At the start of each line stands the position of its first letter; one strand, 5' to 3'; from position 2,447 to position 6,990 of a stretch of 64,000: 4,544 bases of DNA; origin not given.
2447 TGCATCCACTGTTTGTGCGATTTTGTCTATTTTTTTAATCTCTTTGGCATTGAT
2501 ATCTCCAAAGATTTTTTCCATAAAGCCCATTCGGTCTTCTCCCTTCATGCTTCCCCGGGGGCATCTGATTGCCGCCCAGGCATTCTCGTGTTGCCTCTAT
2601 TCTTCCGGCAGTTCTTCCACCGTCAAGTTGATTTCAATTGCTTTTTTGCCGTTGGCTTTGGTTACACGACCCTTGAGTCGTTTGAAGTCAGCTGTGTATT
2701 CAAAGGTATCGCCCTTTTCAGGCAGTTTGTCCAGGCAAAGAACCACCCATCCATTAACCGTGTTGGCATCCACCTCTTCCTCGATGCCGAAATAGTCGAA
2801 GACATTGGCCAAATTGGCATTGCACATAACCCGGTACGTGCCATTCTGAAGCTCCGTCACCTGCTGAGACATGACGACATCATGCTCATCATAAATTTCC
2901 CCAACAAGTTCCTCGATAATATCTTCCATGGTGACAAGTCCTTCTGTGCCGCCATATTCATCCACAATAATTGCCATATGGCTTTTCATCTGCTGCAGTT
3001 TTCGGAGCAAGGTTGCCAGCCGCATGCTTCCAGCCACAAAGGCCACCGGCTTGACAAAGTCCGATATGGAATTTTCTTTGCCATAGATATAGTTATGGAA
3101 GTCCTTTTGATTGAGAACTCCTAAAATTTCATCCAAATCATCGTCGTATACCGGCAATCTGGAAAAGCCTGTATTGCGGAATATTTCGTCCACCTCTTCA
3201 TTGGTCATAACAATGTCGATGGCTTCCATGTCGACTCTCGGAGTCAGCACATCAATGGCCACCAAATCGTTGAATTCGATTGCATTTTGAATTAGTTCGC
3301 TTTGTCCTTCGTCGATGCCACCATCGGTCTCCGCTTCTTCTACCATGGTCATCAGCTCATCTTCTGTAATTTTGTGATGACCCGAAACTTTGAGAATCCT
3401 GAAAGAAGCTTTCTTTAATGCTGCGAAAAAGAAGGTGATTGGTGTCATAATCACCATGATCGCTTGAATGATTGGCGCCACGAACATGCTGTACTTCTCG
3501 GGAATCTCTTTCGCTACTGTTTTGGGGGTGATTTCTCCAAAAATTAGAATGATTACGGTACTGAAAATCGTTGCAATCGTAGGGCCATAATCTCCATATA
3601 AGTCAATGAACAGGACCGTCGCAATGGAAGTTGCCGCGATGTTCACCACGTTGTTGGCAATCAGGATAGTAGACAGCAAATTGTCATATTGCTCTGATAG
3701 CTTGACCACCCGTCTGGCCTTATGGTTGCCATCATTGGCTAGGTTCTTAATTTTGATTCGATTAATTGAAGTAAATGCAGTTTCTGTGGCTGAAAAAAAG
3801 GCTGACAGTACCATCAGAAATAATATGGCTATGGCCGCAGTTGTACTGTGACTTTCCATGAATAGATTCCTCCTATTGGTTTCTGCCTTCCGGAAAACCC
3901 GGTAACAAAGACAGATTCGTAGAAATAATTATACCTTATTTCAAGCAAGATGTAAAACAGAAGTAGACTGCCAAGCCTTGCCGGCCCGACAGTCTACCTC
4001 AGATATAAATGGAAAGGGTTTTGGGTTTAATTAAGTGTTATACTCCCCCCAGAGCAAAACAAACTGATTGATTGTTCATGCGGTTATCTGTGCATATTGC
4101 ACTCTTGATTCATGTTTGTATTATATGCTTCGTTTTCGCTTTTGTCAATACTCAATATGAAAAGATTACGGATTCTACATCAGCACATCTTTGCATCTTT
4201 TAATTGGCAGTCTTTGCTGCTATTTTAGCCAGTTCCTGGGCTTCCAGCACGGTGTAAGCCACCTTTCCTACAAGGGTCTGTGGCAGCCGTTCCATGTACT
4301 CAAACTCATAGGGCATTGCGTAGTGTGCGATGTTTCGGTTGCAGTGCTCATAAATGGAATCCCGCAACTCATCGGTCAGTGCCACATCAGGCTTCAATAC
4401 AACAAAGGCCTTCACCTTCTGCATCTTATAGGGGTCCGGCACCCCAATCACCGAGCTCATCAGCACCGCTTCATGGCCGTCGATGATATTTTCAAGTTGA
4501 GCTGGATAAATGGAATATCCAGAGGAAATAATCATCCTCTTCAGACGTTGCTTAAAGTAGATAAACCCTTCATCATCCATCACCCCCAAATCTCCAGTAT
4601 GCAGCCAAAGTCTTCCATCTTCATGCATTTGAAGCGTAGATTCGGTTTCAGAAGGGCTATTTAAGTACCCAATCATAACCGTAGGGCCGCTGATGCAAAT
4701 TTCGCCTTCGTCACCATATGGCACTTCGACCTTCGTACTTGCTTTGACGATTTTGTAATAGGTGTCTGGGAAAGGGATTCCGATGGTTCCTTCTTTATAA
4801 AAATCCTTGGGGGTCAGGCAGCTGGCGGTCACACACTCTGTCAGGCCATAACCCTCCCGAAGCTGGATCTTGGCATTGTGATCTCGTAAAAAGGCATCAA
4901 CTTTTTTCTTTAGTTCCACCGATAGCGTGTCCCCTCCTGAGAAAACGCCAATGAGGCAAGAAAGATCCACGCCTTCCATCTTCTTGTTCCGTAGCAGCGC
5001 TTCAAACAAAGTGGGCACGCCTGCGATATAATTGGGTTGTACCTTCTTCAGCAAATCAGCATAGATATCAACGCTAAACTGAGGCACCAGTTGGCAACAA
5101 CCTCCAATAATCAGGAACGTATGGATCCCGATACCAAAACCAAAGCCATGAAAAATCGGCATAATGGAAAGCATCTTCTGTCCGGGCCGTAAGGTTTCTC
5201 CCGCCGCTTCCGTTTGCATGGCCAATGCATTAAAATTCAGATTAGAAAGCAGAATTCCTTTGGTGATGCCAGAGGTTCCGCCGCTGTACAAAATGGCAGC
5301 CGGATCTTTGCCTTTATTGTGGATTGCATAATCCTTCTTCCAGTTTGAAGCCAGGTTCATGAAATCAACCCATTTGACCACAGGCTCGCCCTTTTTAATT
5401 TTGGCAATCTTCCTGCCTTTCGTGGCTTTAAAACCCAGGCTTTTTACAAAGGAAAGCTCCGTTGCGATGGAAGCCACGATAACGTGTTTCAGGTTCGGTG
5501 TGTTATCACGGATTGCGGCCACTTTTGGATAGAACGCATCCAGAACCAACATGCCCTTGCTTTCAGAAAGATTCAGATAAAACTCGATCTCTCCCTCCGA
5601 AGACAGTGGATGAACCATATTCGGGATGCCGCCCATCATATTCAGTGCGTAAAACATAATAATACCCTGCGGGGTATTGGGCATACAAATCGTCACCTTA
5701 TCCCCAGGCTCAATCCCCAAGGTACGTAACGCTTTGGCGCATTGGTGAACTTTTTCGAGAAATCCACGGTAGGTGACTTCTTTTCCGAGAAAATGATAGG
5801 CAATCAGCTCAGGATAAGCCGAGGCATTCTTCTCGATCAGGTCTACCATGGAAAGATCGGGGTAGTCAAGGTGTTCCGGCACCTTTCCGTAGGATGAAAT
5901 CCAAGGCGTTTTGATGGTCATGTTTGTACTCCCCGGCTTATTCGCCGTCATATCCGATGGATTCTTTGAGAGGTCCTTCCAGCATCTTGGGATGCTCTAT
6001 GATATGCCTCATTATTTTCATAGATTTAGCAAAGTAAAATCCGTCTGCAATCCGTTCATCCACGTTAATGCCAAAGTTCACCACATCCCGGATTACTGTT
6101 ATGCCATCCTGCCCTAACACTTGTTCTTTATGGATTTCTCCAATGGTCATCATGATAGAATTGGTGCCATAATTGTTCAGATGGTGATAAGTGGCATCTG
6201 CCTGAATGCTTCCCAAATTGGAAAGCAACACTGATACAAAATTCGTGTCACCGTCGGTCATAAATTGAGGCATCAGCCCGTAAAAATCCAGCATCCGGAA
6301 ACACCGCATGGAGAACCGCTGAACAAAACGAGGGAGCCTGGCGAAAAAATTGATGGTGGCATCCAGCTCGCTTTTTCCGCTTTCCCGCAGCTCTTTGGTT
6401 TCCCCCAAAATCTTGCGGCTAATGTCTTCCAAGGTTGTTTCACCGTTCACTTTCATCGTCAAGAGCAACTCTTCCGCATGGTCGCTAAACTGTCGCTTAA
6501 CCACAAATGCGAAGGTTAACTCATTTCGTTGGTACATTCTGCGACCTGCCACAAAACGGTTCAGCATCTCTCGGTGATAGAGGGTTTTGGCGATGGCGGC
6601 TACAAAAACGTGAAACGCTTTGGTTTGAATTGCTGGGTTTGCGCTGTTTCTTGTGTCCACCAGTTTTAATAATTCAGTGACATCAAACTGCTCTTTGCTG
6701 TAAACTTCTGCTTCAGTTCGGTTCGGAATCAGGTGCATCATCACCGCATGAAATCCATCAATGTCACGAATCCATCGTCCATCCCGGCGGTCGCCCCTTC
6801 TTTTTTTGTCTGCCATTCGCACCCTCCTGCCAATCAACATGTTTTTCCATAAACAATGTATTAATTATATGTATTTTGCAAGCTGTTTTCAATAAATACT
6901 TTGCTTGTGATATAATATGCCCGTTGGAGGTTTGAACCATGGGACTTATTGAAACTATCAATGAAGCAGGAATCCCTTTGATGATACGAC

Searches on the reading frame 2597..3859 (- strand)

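Call 12: search_protein_families(library=pfam, proteins=[window:2597-3859:-])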
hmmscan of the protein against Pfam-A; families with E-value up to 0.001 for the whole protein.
window:2597-3859:- (420 aa): 3 families
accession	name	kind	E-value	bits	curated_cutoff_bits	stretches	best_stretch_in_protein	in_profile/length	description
PF01595.25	CNNM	-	4e-52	176.9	28.4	1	11-184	2-179/181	Cyclin M transmembrane N-terminal domain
PF00571.33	CBS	-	6.4e-13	49.3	24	2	267-319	3-56/57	CBS domain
PF03471.22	CorC_HlyC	-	1.2e-07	32.1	27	1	336-413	2-78/81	Transporter associated domain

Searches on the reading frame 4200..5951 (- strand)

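Call 12: search_protein_families(library=pfam, proteins=[window:4200-5951:-])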
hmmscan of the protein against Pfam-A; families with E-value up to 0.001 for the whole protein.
window:4200-5951:- (583 aa): 2 families
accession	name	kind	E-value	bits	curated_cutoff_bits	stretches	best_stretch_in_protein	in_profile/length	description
PF00501.34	AMP-binding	-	6e-74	249.6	29.9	1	40-430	2-384/384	AMP-binding enzyme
PF13193.12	AMP-binding_C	-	2.1e-14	54.7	24.5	1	486-563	2-76/76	AMP-binding enzyme C-terminal domain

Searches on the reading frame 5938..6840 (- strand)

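Call 12: search_protein_families(library=pfam, proteins=[window:5938-6840:-])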
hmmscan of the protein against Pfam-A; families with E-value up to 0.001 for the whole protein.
window:5938-6840:- (300 aa): 1 family
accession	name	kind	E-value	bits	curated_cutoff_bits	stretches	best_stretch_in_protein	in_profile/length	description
PF00198.28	2-oxoacid_dh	-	3.1e-09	37.1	23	1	204-286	150-229/232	2-oxoacid dehydrogenases acyltransferase (catalytic domain)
